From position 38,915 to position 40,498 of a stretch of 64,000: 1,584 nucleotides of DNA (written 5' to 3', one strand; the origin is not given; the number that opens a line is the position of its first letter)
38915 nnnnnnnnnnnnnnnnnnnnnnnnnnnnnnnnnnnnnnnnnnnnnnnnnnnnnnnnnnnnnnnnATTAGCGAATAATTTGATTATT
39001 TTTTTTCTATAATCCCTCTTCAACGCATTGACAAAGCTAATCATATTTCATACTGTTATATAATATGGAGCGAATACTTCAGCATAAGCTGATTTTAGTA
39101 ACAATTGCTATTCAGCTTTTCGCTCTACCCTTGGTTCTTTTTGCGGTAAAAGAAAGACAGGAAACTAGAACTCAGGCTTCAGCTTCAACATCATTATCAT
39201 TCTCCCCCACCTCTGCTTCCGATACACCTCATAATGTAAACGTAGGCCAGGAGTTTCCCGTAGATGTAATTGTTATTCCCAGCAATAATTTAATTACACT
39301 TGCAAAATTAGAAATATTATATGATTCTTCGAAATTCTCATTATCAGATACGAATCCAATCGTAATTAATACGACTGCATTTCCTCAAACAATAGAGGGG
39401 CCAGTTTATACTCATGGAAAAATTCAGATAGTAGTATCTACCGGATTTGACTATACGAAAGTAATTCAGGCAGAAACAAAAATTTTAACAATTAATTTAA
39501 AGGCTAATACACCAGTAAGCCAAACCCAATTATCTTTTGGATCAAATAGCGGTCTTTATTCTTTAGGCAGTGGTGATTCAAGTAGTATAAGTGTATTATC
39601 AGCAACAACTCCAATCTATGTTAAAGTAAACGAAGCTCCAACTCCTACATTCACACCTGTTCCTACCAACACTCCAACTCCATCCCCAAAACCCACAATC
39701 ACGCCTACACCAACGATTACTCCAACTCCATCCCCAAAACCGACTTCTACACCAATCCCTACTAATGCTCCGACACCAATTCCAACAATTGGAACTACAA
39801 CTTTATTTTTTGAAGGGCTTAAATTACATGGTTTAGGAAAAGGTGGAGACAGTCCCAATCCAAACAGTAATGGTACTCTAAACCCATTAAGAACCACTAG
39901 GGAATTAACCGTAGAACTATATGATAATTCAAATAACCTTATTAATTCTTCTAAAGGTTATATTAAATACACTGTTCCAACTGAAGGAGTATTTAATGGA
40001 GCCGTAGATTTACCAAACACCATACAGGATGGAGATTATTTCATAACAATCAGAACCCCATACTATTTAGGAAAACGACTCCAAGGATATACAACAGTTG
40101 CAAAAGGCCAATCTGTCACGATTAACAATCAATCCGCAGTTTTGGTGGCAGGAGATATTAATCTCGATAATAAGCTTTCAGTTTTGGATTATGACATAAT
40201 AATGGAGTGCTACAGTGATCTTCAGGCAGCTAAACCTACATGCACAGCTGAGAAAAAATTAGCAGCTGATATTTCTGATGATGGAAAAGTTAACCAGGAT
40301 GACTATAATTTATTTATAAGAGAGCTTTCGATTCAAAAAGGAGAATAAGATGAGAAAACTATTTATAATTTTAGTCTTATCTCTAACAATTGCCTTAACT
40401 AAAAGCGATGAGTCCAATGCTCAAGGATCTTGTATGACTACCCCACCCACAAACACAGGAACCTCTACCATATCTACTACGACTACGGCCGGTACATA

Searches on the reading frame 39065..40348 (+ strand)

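Call 88: search_protein_families(library=pfam, proteins=[window:39065-40348:+], max_evalue=0.001)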
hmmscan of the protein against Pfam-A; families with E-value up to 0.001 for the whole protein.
window:39065-40348:+ (427 aa): 2 families
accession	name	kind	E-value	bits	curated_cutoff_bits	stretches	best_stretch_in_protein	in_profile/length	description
PF00404.24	Dockerin_1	-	6.8e-06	26.6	22.9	1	362-421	1-56/57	Dockerin type I domain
PF00963.24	Cohesin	-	6.5e-05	23.6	24.1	1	57-177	10-130/139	Cohesin domain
